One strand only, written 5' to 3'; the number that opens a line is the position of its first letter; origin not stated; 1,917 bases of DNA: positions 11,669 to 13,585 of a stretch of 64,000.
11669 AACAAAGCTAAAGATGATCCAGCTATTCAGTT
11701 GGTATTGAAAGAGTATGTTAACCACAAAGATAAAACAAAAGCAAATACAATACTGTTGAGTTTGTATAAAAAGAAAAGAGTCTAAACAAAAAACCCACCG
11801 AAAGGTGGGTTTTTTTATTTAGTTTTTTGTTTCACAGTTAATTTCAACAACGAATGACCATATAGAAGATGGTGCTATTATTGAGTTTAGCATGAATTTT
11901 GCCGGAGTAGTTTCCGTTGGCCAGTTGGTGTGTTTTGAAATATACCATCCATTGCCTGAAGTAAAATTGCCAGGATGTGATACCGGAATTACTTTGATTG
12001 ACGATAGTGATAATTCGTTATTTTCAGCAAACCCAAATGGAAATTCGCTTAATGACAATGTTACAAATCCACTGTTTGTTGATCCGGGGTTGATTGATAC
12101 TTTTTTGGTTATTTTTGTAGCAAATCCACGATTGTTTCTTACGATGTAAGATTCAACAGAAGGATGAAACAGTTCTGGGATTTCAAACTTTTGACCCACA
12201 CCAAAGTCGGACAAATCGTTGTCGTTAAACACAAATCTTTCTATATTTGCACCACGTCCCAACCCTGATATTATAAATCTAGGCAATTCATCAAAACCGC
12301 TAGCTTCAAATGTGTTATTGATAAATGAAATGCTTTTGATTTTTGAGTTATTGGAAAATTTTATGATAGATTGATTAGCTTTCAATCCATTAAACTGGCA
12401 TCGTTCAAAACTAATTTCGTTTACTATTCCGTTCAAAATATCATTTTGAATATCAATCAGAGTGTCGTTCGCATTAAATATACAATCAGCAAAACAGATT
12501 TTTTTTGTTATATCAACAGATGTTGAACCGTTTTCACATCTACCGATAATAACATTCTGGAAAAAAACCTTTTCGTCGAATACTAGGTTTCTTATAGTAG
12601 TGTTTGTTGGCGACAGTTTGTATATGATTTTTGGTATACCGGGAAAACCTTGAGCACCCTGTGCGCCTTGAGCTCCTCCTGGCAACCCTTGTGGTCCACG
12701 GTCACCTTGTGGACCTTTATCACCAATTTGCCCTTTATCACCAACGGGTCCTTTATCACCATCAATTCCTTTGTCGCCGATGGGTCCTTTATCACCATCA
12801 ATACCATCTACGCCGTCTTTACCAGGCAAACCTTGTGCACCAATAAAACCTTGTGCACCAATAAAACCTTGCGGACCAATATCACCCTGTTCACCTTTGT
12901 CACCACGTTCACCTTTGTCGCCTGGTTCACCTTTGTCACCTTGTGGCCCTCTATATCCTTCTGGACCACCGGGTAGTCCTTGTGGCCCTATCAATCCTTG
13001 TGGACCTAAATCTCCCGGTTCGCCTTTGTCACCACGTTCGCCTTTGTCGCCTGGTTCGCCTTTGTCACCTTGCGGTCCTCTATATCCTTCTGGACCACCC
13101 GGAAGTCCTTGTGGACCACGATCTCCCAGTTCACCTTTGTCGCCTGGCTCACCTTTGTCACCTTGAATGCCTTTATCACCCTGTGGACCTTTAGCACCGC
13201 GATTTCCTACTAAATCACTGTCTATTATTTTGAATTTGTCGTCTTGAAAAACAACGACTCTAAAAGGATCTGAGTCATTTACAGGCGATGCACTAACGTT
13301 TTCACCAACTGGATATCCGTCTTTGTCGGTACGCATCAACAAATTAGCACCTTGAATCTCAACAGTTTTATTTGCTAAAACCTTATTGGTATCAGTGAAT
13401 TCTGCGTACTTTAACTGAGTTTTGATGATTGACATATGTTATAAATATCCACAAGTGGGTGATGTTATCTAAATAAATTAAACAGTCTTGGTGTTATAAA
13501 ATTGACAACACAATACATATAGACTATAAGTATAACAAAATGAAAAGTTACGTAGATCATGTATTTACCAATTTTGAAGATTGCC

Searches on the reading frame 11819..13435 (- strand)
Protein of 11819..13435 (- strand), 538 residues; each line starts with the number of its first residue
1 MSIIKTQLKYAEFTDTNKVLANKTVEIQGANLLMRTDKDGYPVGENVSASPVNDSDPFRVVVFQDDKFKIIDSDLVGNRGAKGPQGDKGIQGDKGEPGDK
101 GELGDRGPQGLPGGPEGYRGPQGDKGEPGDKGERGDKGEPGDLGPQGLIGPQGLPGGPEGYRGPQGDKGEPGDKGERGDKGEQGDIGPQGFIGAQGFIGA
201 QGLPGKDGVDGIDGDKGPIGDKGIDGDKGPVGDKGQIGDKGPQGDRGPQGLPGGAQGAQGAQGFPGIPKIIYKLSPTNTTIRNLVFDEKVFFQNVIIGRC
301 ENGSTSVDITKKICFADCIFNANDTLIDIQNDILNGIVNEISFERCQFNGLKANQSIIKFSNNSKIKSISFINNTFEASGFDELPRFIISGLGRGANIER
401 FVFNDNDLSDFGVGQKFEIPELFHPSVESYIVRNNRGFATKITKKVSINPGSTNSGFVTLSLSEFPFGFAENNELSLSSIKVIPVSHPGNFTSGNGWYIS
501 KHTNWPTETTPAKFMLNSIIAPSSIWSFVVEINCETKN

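Call 11: search_protein_families(library=pfam, proteins=[window:11819-13435:-], max_evalue=0.01)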
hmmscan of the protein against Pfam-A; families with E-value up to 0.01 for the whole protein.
window:11819-13435:- (538 aa): 1 family
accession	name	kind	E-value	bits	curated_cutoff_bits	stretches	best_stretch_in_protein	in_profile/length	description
PF01391.23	Collagen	-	4.8e-29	100.4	27.2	4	157-215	1-59/60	Collagen triple helix repeat (20 copies)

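Call 12: search_protein_families(library=phrogs, proteins=[window:11819-13435:-], max_evalue=0.01)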
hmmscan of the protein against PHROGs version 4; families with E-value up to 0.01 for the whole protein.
window:11819-13435:- (538 aa): 39 families (the best 25 are shown)
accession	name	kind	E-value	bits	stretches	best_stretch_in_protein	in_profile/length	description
phrog_5073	-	tail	2.3e-41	143.4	2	165-336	260-437/519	tail fiber protein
phrog_6320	-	tail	7.8e-34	118.5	2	155-266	87-200/745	tail fiber protein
phrog_819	-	tail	2.7e-29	103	2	76-190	474-598/1024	tail protein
phrog_366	-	tail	2.1e-25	91.1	3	194-287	310-408/474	tail fiber protein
phrog_8745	-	tail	4.7e-22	78.2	2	76-189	1385-1496/1803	tail fiber protein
phrog_10972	-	tail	4.4e-19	70.2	3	209-266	155-214/343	tail fiber protein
phrog_38806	-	unknown function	1.5e-18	68.2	3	177-283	66-172/285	-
phrog_18350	-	tail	1.9e-17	64.8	4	73-114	156-197/253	tail fiber protein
phrog_3420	-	unknown function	6.4e-17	61.4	2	76-225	224-377/929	-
phrog_1806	-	tail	1.5e-16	61.5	2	156-264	111-222/276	collagen like minor tail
phrog_33406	-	tail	3.3e-15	56.4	4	157-235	194-272/651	tail fiber protein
phrog_1658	-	unknown function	1.5e-14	55.3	2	202-279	43-122/239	-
phrog_29268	-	unknown function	2.8e-14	53.2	2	175-288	270-375/653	-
phrog_32123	-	unknown function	3.6e-13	49.7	2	120-212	221-309/532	-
phrog_17587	-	tail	1.5e-12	47.8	3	77-141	357-420/641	tail fiber protein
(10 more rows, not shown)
